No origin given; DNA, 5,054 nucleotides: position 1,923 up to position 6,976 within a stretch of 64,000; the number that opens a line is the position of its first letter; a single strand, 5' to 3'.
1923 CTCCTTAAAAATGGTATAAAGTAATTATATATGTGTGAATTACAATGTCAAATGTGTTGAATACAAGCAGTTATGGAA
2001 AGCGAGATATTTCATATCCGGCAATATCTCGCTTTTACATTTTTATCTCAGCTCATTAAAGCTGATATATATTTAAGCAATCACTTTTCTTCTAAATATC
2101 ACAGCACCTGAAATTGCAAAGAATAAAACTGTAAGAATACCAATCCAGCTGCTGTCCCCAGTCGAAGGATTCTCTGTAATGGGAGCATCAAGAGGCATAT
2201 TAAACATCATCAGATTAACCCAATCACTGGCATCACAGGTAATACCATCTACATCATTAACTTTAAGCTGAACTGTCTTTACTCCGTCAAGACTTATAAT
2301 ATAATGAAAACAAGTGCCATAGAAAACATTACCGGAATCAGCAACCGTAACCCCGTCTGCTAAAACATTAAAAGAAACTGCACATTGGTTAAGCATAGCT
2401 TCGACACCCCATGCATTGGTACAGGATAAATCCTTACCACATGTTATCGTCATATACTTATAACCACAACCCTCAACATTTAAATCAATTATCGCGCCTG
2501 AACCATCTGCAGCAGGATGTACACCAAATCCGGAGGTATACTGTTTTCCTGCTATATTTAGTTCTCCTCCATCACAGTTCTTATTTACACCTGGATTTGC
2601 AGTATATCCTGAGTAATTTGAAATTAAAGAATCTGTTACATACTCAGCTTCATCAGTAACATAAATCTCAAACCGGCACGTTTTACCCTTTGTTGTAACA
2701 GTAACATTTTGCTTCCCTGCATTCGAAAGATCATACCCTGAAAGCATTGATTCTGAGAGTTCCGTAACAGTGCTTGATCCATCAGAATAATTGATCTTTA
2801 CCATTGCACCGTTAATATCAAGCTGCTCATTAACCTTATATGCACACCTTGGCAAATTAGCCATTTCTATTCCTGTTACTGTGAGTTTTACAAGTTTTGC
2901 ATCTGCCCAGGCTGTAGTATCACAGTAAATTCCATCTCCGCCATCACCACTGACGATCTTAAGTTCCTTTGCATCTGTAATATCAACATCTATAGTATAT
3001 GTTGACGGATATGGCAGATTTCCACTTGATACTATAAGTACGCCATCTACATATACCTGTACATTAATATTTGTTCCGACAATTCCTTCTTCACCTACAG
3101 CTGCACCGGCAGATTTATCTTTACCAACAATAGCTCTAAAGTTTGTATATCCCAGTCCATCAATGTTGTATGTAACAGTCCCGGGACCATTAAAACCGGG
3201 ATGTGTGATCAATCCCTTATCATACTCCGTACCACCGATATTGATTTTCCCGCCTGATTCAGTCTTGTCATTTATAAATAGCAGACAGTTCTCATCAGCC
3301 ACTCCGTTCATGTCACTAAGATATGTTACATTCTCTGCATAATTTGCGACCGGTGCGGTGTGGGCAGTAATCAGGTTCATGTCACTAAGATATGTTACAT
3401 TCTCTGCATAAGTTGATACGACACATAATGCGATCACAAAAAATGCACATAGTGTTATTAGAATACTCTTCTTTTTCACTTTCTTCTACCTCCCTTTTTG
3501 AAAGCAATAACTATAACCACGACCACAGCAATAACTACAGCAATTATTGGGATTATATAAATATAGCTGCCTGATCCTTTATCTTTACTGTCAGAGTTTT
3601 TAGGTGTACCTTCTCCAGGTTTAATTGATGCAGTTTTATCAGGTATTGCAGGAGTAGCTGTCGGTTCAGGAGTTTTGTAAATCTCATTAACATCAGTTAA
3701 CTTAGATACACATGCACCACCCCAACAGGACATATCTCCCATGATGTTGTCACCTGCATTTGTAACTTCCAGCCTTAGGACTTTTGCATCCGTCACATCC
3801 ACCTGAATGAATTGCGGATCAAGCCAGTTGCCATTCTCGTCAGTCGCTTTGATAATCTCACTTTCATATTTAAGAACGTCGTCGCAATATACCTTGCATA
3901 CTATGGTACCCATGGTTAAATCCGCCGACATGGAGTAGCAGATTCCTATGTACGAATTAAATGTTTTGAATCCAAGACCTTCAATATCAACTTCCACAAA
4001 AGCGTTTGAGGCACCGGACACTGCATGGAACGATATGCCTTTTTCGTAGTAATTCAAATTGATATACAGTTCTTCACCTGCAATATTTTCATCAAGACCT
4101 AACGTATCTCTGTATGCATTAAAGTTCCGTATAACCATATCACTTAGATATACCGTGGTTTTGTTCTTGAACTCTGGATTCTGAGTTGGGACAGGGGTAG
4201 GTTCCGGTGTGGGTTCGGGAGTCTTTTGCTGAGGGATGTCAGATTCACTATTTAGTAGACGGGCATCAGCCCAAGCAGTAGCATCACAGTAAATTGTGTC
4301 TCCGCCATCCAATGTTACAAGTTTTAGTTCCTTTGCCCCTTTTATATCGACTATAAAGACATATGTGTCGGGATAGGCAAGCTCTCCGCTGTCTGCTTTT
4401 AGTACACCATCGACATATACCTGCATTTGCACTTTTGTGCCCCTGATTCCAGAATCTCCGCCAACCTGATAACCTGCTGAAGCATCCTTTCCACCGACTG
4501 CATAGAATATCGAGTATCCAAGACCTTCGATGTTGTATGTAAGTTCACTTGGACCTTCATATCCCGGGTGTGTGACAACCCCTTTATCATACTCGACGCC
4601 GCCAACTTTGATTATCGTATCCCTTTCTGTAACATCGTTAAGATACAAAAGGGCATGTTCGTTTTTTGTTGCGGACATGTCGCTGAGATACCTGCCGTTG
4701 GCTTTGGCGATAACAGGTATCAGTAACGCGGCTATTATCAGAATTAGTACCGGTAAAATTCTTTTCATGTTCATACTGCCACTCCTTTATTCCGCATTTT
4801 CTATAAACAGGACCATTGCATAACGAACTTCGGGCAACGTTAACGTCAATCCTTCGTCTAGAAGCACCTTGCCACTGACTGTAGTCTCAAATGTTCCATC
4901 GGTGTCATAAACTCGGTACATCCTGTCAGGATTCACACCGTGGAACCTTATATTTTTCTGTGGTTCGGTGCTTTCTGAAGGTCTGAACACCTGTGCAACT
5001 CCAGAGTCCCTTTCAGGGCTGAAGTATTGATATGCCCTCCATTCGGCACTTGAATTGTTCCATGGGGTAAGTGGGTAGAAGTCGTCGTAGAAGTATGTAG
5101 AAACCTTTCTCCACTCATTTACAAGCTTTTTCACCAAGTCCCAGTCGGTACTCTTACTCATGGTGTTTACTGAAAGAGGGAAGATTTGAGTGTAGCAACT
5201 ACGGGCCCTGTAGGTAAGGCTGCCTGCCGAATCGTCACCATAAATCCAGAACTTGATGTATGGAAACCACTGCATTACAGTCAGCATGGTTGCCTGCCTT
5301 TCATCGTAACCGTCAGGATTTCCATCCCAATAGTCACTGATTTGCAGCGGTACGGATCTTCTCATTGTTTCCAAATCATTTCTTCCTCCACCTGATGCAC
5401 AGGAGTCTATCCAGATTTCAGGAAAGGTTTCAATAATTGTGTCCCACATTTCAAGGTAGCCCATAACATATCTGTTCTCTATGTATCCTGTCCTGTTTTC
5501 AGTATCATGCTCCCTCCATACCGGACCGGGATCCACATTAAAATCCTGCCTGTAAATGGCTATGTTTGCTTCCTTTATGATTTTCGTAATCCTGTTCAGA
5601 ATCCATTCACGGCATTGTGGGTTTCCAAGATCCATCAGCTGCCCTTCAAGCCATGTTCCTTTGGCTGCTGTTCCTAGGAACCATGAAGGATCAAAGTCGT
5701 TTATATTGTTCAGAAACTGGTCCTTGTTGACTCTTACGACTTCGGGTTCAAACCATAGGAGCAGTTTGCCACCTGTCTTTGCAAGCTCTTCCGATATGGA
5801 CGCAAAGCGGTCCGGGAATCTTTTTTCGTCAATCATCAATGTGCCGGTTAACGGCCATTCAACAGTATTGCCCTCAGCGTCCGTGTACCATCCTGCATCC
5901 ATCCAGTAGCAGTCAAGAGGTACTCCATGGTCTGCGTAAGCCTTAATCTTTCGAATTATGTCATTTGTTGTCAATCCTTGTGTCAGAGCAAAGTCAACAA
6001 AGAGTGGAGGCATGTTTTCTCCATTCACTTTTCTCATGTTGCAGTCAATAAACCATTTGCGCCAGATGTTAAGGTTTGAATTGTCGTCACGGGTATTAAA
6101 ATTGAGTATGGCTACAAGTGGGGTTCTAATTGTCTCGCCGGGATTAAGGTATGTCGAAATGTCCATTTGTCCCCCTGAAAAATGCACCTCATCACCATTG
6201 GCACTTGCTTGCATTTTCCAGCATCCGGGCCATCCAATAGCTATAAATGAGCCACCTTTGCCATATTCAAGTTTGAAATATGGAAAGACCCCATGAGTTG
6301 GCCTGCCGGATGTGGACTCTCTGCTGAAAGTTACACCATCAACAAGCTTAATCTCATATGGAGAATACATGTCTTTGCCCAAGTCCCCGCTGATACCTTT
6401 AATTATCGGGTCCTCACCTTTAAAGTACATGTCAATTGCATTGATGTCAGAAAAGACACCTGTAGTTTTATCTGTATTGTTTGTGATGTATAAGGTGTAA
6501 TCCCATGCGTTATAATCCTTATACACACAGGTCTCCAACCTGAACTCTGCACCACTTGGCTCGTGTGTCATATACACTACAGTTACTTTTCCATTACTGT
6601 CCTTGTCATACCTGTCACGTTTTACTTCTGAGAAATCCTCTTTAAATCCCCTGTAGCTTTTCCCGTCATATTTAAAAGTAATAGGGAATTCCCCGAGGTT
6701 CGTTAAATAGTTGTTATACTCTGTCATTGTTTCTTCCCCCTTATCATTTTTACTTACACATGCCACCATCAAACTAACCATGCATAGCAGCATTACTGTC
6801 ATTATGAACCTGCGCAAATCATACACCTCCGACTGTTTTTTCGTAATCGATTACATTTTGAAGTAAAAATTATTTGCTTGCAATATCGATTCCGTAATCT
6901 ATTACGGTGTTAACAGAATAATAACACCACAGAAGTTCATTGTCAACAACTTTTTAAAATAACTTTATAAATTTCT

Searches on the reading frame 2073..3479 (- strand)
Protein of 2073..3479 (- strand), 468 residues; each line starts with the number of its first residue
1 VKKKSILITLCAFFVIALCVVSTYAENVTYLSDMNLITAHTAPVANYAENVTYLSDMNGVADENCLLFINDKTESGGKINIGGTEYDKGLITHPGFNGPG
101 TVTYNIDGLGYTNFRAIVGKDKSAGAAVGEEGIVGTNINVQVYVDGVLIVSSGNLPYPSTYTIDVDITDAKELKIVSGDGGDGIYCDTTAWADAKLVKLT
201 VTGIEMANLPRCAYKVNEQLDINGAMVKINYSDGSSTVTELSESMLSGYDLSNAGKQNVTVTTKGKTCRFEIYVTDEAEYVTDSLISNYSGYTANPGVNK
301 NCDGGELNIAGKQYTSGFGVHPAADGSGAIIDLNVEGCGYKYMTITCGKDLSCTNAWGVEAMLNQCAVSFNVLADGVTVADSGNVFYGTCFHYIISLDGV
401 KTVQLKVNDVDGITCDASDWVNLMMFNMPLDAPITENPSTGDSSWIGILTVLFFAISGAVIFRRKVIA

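Call 11: search_protein_families(library=pfam, proteins=[window:2073-3479:-], max_evalue=0.001)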
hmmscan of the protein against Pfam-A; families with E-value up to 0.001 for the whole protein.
window:2073-3479:- (468 aa): 2 families
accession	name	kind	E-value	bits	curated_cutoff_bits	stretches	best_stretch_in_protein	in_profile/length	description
PF08305.17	NPCBM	-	3.3e-42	144.2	23.9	2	52-196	3-136/137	NPCBM/NEW2 domain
PF07523.18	Big_3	-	4.2e-07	30.6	21.2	1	214-274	8-68/68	Bacterial Ig-like domain (group 3)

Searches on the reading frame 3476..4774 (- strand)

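Call 11: search_protein_families(library=pfam, proteins=[window:3476-4774:-], max_evalue=0.001)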
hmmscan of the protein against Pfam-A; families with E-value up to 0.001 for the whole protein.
window:3476-4774:- (432 aa): 1 family
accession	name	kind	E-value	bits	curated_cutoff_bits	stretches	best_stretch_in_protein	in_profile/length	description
PF08305.17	NPCBM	-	2.6e-45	154.2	23.9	2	29-173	4-136/137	NPCBM/NEW2 domain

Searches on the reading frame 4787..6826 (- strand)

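Call 11: search_protein_families(library=pfam, proteins=[window:4787-6826:-], max_evalue=0.001)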
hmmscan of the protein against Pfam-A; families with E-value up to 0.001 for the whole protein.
window:4787-6826:- (679 aa): 3 families
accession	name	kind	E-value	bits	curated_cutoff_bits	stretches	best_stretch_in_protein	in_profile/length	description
PF02065.24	Melibiase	-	6.8e-22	78.4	27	1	291-491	61-253/347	Melibiase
PF01055.32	Glyco_hydro_31_2nd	-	1.7e-11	44.5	23.5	1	286-431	20-158/328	Glycosyl hydrolases family 31 TIM-barrel domain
PF16874.11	Glyco_hydro_36C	-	2.1e-07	31.7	27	1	596-664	1-66/77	Glycosyl hydrolase family 36 C-terminal domain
